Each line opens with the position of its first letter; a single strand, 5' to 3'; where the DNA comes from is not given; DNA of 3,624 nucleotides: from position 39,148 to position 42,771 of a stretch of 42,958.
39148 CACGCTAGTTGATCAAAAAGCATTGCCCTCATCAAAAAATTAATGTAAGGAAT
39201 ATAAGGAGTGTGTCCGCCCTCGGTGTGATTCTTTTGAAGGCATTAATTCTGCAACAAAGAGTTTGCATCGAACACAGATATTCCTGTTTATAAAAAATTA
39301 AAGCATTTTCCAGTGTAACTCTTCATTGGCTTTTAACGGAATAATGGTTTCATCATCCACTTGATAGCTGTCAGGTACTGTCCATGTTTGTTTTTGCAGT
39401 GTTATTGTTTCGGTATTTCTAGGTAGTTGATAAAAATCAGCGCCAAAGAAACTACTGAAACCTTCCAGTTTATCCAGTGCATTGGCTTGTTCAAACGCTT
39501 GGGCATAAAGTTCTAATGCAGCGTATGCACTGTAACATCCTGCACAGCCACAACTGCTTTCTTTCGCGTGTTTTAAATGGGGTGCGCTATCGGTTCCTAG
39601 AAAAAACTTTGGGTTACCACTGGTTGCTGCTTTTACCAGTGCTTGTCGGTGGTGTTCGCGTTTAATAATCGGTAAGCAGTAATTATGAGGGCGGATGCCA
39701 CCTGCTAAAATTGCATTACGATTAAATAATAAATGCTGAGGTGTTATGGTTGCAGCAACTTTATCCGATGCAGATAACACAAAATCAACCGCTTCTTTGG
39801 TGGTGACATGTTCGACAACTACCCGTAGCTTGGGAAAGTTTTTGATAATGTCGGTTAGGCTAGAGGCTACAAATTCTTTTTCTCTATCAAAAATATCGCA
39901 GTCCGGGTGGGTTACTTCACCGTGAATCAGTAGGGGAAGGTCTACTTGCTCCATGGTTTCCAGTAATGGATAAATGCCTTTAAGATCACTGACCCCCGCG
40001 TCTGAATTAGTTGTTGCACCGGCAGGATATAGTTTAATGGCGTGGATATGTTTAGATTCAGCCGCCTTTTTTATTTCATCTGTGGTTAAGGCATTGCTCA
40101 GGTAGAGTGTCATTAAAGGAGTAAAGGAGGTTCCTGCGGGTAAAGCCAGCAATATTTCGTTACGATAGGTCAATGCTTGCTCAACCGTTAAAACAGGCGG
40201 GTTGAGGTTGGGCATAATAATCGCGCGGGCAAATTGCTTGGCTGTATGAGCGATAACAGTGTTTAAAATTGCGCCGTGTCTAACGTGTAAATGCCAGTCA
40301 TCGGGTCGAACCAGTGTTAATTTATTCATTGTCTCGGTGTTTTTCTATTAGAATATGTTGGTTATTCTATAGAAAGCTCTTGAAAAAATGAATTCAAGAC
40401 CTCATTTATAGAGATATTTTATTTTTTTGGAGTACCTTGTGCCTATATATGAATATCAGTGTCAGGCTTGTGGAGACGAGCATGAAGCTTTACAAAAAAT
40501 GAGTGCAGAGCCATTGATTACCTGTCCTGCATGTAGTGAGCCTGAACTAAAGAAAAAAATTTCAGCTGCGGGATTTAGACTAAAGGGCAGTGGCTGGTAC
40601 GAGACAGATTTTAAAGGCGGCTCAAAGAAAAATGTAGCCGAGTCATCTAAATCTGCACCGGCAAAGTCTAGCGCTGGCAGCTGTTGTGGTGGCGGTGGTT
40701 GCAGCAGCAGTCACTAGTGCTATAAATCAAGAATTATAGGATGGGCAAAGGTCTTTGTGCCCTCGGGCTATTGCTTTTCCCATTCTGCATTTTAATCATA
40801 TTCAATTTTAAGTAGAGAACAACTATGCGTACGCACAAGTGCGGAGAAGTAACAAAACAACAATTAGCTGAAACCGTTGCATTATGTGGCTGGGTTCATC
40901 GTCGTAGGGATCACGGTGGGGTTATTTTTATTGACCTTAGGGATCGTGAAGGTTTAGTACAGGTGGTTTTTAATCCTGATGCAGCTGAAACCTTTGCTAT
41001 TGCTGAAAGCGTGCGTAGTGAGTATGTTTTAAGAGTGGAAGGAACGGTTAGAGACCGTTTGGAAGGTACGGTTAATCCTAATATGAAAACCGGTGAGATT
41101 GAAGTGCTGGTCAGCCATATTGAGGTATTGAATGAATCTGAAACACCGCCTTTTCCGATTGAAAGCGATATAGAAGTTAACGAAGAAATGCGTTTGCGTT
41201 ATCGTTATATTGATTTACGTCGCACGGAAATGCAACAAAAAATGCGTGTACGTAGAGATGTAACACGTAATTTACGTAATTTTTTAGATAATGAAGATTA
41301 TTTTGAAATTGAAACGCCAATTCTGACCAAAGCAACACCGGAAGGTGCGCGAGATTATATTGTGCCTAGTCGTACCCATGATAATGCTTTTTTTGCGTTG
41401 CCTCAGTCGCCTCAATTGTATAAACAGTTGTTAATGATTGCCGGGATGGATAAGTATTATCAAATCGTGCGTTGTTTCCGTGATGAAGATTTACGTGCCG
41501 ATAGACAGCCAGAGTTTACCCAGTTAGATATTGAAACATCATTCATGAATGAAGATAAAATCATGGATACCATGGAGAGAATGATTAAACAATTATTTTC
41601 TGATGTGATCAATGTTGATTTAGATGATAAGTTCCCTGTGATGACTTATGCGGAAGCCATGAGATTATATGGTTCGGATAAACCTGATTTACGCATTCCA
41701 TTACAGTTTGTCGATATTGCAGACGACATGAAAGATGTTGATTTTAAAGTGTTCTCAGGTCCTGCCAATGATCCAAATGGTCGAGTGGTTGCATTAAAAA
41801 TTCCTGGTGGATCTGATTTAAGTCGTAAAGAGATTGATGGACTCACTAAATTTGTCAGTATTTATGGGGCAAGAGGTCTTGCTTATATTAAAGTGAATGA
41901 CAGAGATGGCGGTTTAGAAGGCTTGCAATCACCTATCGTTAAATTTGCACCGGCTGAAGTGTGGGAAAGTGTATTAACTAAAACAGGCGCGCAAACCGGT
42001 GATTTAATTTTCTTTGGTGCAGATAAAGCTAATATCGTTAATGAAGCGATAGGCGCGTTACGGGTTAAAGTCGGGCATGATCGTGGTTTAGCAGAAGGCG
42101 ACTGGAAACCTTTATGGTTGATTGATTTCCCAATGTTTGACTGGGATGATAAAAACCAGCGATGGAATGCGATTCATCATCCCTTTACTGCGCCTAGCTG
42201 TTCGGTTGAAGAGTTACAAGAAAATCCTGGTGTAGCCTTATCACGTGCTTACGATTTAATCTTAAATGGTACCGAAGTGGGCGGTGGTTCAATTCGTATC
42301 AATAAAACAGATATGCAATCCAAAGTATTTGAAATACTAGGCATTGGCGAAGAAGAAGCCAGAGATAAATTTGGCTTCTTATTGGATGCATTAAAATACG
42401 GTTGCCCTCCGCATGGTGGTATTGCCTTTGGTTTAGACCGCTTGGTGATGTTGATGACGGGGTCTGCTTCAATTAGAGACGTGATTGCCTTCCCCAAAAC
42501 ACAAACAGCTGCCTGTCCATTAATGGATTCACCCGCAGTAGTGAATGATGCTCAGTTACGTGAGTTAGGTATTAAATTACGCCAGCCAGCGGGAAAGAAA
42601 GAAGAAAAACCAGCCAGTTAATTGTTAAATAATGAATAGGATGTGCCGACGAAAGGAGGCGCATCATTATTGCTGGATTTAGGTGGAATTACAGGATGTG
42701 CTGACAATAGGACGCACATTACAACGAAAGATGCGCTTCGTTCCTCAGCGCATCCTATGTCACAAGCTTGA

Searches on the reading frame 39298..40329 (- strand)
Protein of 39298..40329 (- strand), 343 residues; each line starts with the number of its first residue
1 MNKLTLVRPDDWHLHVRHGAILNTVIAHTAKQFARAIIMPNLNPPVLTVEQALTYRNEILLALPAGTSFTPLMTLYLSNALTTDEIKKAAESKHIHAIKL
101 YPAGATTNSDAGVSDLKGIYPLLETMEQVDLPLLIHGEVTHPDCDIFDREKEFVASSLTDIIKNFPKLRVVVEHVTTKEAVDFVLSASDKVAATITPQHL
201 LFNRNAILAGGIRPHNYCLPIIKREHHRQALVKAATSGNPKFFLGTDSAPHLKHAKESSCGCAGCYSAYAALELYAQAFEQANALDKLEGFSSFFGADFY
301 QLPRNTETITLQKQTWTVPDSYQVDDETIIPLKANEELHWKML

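Call 50: search_protein_families(library=pfam, proteins=[window:39298-40329:-], max_evalue=0.0001)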
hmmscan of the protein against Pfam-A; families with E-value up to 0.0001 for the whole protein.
window:39298-40329:- (343 aa): 2 families
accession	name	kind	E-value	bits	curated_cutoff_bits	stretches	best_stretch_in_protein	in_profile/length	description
PF01979.26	Amidohydro_1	-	1.1e-14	54.9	25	1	11-316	8-314/345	Amidohydrolase family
PF04909.20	Amidohydro_2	-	6e-06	26.6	26.4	1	77-174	89-178/289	Amidohydrolase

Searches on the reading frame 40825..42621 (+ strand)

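Call 50: search_protein_families(library=pfam, proteins=[window:40825-42621:+], max_evalue=0.0001)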
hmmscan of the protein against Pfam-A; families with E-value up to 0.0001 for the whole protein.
window:40825-42621:+ (598 aa): 4 families
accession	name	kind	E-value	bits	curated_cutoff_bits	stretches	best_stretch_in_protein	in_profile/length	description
PF00152.25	tRNA-synt_2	-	3.9e-124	414.2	25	1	119-560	1-308/308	tRNA synthetases class II (D, K and N)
PF02938.19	GAD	-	6.6e-26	90.8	23.4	1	310-408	1-94/95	GAD domain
PF01336.31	tRNA_anti-codon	-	6.5e-20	71.3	27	1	18-102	1-75/75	OB-fold nucleic acid binding domain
PF01409.25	tRNA-synt_2d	-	2.7e-05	24.2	19.8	0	210-266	104-158/246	tRNA synthetases class II core domain (F)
